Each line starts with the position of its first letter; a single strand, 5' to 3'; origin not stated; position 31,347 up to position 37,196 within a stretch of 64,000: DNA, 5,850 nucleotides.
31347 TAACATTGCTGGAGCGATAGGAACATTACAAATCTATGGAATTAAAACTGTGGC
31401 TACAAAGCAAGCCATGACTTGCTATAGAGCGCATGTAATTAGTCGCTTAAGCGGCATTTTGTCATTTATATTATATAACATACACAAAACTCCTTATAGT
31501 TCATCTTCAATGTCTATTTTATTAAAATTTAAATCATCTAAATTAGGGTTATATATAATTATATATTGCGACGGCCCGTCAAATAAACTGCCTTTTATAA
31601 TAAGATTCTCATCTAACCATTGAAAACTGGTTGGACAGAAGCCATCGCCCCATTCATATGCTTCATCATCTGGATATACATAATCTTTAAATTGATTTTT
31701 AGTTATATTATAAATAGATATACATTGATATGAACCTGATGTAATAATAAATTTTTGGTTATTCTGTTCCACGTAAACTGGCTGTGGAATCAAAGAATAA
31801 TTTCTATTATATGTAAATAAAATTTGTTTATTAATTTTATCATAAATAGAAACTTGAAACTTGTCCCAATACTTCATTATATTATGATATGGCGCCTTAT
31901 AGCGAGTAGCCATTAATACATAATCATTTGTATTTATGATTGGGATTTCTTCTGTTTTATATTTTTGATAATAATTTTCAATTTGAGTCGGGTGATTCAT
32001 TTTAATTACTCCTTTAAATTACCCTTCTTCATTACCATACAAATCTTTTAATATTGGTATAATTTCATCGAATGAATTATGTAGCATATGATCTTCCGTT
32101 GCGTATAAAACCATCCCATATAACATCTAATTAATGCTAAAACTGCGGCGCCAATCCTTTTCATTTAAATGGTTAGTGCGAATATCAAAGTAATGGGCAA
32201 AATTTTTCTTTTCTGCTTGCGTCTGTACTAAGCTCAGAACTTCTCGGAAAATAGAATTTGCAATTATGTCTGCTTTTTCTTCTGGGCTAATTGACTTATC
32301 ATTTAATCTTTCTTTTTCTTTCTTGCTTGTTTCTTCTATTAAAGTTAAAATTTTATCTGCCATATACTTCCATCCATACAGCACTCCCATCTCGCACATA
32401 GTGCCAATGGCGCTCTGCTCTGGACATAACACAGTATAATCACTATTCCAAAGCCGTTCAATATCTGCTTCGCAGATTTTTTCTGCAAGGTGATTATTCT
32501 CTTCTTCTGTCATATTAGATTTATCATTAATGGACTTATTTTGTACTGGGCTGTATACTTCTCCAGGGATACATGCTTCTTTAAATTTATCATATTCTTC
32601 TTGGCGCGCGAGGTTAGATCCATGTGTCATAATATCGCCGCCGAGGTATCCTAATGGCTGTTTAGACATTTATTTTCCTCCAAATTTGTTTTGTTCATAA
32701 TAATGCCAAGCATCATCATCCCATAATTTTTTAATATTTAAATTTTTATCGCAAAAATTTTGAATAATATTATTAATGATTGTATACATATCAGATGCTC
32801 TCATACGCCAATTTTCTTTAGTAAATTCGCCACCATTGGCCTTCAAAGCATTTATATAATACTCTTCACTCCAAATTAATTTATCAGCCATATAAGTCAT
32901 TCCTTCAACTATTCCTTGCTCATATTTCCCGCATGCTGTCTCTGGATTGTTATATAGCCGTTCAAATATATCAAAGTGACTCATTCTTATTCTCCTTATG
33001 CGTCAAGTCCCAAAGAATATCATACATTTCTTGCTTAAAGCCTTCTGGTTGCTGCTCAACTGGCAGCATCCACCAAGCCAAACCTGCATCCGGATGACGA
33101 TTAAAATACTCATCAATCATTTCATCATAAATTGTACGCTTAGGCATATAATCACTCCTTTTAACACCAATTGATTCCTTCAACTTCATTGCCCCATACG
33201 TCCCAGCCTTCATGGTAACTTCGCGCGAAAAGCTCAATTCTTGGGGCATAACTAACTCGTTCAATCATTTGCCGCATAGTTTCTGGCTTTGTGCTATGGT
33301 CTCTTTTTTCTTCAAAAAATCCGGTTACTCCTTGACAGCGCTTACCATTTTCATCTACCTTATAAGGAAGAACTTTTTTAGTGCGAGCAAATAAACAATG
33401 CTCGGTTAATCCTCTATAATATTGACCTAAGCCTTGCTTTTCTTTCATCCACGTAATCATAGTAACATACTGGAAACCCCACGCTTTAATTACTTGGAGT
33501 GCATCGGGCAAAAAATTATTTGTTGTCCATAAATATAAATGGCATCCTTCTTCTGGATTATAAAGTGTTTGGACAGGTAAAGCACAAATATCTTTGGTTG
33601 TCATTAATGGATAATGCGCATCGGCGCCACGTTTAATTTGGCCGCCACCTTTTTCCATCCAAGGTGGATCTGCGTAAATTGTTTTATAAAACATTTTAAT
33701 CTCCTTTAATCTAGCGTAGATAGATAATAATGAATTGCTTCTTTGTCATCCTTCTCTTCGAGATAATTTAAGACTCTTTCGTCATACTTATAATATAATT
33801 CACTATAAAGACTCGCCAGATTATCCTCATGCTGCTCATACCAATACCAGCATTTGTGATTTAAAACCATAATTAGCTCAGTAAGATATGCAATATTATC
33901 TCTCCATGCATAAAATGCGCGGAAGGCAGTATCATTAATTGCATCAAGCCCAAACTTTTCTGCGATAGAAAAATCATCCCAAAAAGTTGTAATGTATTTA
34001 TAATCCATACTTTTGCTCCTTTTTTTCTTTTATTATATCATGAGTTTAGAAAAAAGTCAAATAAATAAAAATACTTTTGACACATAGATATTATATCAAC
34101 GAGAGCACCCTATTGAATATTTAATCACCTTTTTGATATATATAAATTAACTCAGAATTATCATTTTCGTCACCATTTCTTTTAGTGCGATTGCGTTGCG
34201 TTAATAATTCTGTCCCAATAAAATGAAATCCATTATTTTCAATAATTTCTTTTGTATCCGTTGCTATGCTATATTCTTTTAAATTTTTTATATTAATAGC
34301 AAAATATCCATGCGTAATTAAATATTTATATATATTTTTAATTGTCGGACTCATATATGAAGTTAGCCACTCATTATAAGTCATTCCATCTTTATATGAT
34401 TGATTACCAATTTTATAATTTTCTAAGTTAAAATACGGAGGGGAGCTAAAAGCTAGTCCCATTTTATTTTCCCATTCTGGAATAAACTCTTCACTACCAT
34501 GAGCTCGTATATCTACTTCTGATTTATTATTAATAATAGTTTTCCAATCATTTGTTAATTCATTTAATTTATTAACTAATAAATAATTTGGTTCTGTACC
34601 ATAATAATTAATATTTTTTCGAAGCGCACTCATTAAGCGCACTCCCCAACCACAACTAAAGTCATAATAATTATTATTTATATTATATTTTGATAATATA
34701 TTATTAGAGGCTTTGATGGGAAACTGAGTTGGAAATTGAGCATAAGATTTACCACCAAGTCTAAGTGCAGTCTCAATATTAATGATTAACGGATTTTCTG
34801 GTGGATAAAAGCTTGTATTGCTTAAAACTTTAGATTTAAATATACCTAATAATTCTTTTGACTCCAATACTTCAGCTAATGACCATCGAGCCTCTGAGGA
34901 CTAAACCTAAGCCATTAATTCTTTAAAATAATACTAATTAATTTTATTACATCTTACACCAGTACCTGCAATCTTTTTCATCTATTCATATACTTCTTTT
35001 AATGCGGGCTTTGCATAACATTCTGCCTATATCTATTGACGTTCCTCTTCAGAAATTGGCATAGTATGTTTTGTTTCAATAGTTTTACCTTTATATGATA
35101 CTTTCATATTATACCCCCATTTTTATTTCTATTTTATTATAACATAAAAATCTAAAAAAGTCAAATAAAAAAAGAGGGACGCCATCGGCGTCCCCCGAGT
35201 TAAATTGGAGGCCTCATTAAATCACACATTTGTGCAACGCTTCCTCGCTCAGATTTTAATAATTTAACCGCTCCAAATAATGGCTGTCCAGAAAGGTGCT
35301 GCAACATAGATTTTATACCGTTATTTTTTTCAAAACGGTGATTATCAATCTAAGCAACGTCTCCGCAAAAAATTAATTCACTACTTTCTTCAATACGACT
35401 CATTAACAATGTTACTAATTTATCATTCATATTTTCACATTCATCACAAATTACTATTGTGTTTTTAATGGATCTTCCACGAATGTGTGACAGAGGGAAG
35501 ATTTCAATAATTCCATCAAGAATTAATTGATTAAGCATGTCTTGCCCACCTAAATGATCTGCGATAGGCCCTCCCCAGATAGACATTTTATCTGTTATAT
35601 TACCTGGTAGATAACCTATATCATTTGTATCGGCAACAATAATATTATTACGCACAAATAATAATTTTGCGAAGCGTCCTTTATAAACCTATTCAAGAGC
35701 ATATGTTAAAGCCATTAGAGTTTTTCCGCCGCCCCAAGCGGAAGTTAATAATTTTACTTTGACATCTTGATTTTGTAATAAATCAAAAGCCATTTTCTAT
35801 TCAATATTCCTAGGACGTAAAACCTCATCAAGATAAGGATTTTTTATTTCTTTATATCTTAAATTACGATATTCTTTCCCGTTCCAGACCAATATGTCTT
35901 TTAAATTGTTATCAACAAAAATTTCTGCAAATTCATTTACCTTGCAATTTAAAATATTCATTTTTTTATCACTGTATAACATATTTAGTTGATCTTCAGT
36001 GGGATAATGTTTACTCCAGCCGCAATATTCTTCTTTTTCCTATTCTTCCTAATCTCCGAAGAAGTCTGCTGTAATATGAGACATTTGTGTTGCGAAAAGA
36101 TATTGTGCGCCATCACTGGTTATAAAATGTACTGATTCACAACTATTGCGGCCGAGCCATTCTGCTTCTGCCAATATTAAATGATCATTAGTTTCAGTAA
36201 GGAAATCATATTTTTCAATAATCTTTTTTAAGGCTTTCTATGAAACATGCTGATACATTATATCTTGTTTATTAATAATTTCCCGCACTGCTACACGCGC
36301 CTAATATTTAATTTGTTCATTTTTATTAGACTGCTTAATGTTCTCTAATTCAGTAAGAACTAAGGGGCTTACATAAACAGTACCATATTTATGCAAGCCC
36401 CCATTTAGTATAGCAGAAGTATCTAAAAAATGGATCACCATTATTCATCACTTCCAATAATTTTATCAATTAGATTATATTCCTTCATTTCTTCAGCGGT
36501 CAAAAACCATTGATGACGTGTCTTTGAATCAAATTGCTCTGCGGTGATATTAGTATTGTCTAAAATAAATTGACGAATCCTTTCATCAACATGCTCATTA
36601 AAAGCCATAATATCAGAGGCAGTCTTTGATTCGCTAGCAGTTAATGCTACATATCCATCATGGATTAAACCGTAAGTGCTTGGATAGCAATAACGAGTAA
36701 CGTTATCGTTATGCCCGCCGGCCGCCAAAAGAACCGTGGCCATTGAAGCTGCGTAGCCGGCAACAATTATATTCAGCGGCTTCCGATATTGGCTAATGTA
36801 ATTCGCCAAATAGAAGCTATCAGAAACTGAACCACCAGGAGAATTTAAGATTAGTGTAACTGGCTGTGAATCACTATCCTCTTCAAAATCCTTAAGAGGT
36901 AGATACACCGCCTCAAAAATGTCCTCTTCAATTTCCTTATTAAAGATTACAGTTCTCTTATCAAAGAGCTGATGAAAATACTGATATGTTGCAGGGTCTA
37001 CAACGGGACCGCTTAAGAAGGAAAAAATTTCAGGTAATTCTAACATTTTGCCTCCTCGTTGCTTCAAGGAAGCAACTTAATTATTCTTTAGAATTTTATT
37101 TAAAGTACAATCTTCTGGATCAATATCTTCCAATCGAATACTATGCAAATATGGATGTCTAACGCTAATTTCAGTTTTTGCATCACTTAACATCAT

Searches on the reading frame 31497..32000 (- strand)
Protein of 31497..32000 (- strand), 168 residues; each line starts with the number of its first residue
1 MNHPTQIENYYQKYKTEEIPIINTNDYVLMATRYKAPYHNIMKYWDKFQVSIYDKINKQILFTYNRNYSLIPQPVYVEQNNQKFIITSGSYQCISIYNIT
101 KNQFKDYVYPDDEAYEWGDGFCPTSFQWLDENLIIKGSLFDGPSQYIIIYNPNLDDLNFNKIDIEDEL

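Call 6: search_protein_families(library=pfam, max_evalue=0.01, proteins=[window:31497-32000:-])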
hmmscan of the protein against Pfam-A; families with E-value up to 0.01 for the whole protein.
seq(168 aa): 0 families

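Call 7: search_protein_families(library=phrogs, max_evalue=0.001, proteins=[window:31497-32000:-])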
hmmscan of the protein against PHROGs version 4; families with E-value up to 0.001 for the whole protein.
seq(168 aa): 0 families

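Call 59: search_protein_families(library=pfam, max_evalue=10, proteins=[window:31497-32000:-])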
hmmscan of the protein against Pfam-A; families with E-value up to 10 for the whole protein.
seq(168 aa): 2 families
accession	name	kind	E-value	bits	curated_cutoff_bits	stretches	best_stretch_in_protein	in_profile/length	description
PF14490.11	HHH_RecD2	-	0.15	12.4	27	1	5-54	20-69/92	ATP-dependent RecD2 DNA helicase HHH domain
PF04997.17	RNA_pol_Rpb1_1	-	0.18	11.6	39.7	1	21-60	241-280/312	RNA polymerase Rpb1, domain 1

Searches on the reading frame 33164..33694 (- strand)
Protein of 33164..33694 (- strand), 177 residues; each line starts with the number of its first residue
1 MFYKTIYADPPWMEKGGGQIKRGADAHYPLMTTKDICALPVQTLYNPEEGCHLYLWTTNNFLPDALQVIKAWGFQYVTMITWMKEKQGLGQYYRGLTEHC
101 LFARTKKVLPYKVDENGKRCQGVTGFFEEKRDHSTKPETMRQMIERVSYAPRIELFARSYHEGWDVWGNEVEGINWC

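Call 6: search_protein_families(library=pfam, max_evalue=0.01, proteins=[window:33164-33694:-])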
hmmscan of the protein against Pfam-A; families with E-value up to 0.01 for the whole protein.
seq(177 aa): 1 family
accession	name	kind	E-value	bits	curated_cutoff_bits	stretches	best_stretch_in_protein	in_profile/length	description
PF05063.20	MT-A70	-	3.3e-25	89.4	23.9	1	3-170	1-172/172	MT-A70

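Call 7: search_protein_families(library=phrogs, max_evalue=0.001, proteins=[window:33164-33694:-])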
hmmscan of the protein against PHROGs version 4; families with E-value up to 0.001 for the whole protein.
seq(177 aa): 5 families
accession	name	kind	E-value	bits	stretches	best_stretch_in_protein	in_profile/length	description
phrog_359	-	other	4.7e-58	198.3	1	3-172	122-295/329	DNA methyltransferase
phrog_21315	-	unknown function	7.1e-34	118.5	1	3-171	240-407/415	-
phrog_10837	-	unknown function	6.8e-25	88.6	1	55-172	1-123/139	-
phrog_15877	-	other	1.6e-17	65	1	3-107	5-118/152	DNA methyltransferase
phrog_16888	-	unknown function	9.2e-05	23.2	1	151-172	8-29/67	-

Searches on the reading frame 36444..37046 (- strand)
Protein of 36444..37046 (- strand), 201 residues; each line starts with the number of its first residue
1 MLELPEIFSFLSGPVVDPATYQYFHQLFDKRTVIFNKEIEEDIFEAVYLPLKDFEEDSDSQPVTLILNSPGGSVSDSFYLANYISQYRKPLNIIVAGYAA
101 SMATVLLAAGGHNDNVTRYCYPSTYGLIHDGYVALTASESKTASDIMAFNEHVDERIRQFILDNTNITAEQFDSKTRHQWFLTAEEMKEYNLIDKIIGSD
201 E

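Call 38: search_protein_families(library=pfam, max_evalue=0.001, proteins=[window:36444-37046:-])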
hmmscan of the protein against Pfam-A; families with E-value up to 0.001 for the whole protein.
window:36444-37046:- (201 aa): 1 family
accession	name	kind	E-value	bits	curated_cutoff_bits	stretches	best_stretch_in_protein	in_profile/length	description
PF00574.28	CLP_protease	-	2.8e-28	99.5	20.2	1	20-198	6-180/182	Clp protease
